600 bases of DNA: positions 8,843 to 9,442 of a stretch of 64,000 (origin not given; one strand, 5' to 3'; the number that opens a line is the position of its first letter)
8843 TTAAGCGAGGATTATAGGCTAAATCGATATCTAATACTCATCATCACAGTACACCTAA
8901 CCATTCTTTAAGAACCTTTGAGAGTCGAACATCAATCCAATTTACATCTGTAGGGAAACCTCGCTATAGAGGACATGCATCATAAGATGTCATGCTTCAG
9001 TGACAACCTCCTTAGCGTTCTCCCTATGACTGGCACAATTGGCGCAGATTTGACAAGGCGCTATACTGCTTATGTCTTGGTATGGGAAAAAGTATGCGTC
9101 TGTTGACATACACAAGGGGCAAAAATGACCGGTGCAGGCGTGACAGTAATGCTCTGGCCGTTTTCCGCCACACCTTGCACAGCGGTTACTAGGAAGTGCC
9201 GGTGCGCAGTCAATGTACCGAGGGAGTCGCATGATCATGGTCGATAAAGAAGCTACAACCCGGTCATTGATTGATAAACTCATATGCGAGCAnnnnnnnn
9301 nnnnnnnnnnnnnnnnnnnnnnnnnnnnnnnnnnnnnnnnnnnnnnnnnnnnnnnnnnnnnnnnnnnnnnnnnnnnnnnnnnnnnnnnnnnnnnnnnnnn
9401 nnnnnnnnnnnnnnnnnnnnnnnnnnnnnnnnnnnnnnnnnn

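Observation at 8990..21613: Single-exon 12.6 kb BEACH-WD40-FYVE gene (ALFY/WDFY3-like) in a minimal endomembrane eukaryote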

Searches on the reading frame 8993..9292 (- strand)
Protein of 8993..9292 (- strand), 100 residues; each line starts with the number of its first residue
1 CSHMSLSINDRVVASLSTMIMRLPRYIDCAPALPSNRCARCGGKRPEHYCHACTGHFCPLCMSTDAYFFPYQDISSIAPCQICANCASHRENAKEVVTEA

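Call 18: search_protein_families(library=pfam, proteins=[window:8993-9292:-], max_evalue=10)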
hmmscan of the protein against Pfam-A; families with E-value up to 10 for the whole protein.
window:8993-9292:- (100 aa): 3 families
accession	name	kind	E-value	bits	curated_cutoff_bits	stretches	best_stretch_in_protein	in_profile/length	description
PF00643.29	zf-B_box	-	0.007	16.9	24.1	1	35-63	3-31/42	B-box zinc finger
PF01363.27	FYVE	-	0.051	14.1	27.8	1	36-89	9-64/67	FYVE zinc finger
PF25080.1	zf_RING-like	-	1.9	9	27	1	38-63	3-28/48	RING zinc finger-like domain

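Call 26: search_solved_structures(query=window:8993-9292:-, max_evalue=10, show_alignments=5)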
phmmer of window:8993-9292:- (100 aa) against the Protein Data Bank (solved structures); distinct sequences matched with E-value up to 10: 4.
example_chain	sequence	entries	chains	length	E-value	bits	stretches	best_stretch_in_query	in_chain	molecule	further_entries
1vfy_A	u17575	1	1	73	0.019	18.4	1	34-89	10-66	PHOSPHATIDYLINOSITOL-3-PHOSPHATE BINDING FYVE DOMAIN OF PROTEIN VPS27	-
3zyq_A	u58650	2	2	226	0.46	14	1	24-83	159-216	HEPATOCYTE GROWTH FACTOR-REGULATED TYROSINE KINASE SUBSTRATE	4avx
1u5k_A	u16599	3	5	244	0.98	12.9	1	27-65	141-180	hypothetical protein | HYPOTHETICAL PROTEIN DR0819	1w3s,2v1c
4jcv_E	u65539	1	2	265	1.1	12.7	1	27-65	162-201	DNA repair protein RecO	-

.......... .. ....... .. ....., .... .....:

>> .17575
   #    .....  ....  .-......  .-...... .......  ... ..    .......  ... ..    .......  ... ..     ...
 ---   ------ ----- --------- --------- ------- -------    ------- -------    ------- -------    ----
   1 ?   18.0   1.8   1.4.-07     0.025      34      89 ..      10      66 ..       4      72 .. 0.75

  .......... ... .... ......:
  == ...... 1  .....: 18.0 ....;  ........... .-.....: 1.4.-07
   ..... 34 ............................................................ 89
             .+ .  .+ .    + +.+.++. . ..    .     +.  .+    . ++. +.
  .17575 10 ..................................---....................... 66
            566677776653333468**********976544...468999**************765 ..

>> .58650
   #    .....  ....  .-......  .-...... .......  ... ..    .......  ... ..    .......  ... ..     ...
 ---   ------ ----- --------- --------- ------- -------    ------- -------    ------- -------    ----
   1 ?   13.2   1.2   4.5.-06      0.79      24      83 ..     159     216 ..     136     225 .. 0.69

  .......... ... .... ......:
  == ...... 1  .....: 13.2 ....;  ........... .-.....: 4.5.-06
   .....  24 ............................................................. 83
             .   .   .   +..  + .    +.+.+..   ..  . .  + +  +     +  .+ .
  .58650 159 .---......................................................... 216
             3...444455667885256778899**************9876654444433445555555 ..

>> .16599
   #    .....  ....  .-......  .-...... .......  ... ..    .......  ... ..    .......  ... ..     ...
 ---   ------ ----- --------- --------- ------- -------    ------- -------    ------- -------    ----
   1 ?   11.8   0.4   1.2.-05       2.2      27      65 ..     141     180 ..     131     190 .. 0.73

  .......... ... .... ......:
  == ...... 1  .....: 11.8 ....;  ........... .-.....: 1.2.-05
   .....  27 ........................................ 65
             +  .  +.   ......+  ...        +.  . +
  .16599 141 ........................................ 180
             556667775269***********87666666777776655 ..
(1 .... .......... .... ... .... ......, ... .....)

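Call 47: search_protein_families(library=pfam, proteins=[window:8993-9241:-], max_evalue=10)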
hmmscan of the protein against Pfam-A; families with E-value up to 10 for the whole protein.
window:8993-9241:- (83 aa): 4 families
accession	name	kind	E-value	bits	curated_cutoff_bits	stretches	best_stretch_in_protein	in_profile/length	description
PF00643.29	zf-B_box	-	0.0032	18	24.1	1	18-46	3-31/42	B-box zinc finger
PF01363.27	FYVE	-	0.029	14.9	27.8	1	19-72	9-64/67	FYVE zinc finger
PF25080.1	zf_RING-like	-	1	9.8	27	1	21-46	3-28/48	RING zinc finger-like domain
PF02701.20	Zn_ribbon_Dof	-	7.7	7.2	26.6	1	41-70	6-35/59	Dof domain, zinc finger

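Call 65: predict_structure(alignment_id=A5)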
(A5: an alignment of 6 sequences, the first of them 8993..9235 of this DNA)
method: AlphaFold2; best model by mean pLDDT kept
length: 81 residues; sequences in the alignment: 6
mean_pLDDT: 65.3   pTM: 0.51
mean pLDDT of the five models: 65.3, 63.3, 42.8, 39.4, 38.9
residues with pLDDT >= 90: 0; 70-90: 37; 50-70: 27; < 50: 17
segments of 3 or more residues with pLDDT < 50: 1-10, 76-81
pLDDT, mean of each block of 10 residues (from residue 1): 40 65 82 80 74 56 77 50 40
secondary structure, 60 per line:
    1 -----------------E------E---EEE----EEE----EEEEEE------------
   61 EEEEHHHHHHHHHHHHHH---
elements in order: E29-31 E36-38 E43-48 E61-64 H65-78

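Call 67: fold_search(model_id=the predicted structure, library=pdb)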
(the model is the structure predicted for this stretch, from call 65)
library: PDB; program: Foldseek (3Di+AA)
matches with E <= 10: 136; with E <= 0.001: 0
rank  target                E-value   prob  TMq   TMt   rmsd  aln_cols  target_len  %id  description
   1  1joc_A                2.0e-02  0.99  0.50  0.35   2.7        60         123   23  EEA1 homodimer of C-terminal FYVE domain bound to inositol 1,3-diphosphate (released 2001-12-28)
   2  1zbd_B                1.0e-01  0.94  0.51  0.34   4.1        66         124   24  STRUCTURAL BASIS OF RAB EFFECTOR SPECIFICITY: CRYSTAL STRUCTURE OF THE SMALL G PROTEIN RAB3A COMPLEXED WITH THE EFFECT (released 1999-04-02)
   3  5x6t_MODEL_1_A        1.4e-01  0.92  0.44  0.65   3.3        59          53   22  N-terminal Zinc Finger of Synaptotagmin-like Protein 4 (released 2017-10-11)
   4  2a20_MODEL_1_A        1.8e-01  0.84  0.45  0.58   3.1        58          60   17  Solution structure of Rim2 Zinc Finger Domain (released 2005-08-16)
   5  1z2q_MODEL_1_A        2.2e-01  0.77  0.46  0.45   4.2        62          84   22  High-resolution solution structure of the LM5-1 FYVE domain from Leishmania major (released 2005-04-19)
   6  1y02                  4.6e-01  0.72  0.46  0.42   5.0        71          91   21  Crystal Structure of a FYVE-type domain from caspase regulator CARP2 (released 2004-12-28)
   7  9gbf_B                4.9e-01  0.25  0.32  0.30   4.1        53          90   23  X-RAY structure of PHDvC5HCH tandem domain of NSD2 (released 2024-12-18)
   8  4gnf_A                5.3e-01  0.25  0.33  0.29   3.6        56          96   14  Crystal Structure of NSD3 tandem PHD5-C5HCH domains complexed with H3 peptide 1-15 (released 2013-01-02)
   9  4gng_A                5.7e-01  0.38  0.38  0.34   3.3        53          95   15  Crystal Structure of NSD3 tandem PHD5-C5HCH domains complexed with H3K9me3 peptide (released 2013-01-02)
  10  4avx                  8.1e-01  0.51  0.49  0.21   3.3        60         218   25  Hepatocyte Growth Factor-Regulated Tyrosine Kinase Substrate (Hgs-Hrs) bound to an IP2 compound at 1.68 A Resolution (released 2012-06-13)
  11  1x4u_MODEL_1_A        8.1e-01  0.33  0.41  0.40   6.2        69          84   22  Solution structure of the FYVE domain from human FYVE domain containing 27 isoform b protein (released 2005-11-15)
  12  9atn_MODEL_1_A        8.1e-01  0.08  0.24  0.20   9.3        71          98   25  NMR structure of the MLL4 PHD2/3 fingers in complex with ASXL2 (released 2024-06-19)
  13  2csz_MODEL_1_A        9.3e-01  0.44  0.45  0.47   5.3        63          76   17  Solution Structure of the RING domain of the Synaptotagmin-like protein 4 (released 2005-11-23)
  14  4gng_D                1.0e+00  0.15  0.32  0.28   4.6        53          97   17  Crystal Structure of NSD3 tandem PHD5-C5HCH domains complexed with H3K9me3 peptide (released 2013-01-02)
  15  6wcw_A                1.1e+00  0.28  0.46  0.18  11.1        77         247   17  Structure of human Rubicon RH domain in complex with GTP-bound Rab7 (released 2020-07-01)
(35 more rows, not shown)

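Call 79: search_solved_structures(query=A5, max_evalue=10, show_alignments=3)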
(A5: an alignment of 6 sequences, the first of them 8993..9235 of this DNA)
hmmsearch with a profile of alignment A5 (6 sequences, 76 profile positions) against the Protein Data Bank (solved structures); distinct sequences matched with E-value up to 10: 20.
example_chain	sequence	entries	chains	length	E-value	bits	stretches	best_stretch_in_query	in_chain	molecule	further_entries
1vfy_A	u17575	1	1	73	1.6e-05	28.5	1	12-66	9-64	PHOSPHATIDYLINOSITOL-3-PHOSPHATE BINDING FYVE DOMAIN OF PROTEIN VPS27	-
3zyq_A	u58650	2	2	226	0.0045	20.6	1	12-70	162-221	HEPATOCYTE GROWTH FACTOR-REGULATED TYROSINE KINASE SUBSTRATE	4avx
2mvw_A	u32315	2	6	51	0.0055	20.4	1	15-48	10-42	Protein PML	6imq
6w9n_A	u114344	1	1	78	0.013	19.1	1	15-68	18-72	WD repeat and FYVE domain-containing protein 3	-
8ytc_A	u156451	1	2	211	0.037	17.7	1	14-49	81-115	Protein PML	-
9gbf_A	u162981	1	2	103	0.088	16.5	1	13-44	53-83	Histone-lysine N-methyltransferase NSD2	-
1hyi_A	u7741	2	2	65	0.1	16.3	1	14-65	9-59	ENDOSOME-ASSOCIATED PROTEIN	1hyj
1dvp_A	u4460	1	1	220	0.24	15.1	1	8-67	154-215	HEPATOCYTE GROWTH FACTOR-REGULATED TYROSINE KINASE SUBSTRATE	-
2naa_A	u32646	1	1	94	0.27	14.9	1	12-40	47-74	Histone-lysine N-methyltransferase, H3 lysine-36 and H4 lysine-20 specific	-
9nzq_A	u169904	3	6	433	0.28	14.9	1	7-62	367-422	Cas12f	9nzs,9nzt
3epm_A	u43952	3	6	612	0.37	14.5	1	24-46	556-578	Thiamine biosynthesis protein thiC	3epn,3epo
4s2a_A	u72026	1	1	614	0.37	14.5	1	24-46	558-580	Phosphomethylpyrimidine synthase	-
1joc_A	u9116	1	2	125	0.66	13.7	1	14-65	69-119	Early Endosomal Autoantigen 1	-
1u5k_A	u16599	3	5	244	1.3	12.7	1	15-46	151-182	hypothetical protein | HYPOTHETICAL PROTEIN DR0819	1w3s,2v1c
4jcv_E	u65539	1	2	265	1.4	12.6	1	15-46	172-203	DNA repair protein RecO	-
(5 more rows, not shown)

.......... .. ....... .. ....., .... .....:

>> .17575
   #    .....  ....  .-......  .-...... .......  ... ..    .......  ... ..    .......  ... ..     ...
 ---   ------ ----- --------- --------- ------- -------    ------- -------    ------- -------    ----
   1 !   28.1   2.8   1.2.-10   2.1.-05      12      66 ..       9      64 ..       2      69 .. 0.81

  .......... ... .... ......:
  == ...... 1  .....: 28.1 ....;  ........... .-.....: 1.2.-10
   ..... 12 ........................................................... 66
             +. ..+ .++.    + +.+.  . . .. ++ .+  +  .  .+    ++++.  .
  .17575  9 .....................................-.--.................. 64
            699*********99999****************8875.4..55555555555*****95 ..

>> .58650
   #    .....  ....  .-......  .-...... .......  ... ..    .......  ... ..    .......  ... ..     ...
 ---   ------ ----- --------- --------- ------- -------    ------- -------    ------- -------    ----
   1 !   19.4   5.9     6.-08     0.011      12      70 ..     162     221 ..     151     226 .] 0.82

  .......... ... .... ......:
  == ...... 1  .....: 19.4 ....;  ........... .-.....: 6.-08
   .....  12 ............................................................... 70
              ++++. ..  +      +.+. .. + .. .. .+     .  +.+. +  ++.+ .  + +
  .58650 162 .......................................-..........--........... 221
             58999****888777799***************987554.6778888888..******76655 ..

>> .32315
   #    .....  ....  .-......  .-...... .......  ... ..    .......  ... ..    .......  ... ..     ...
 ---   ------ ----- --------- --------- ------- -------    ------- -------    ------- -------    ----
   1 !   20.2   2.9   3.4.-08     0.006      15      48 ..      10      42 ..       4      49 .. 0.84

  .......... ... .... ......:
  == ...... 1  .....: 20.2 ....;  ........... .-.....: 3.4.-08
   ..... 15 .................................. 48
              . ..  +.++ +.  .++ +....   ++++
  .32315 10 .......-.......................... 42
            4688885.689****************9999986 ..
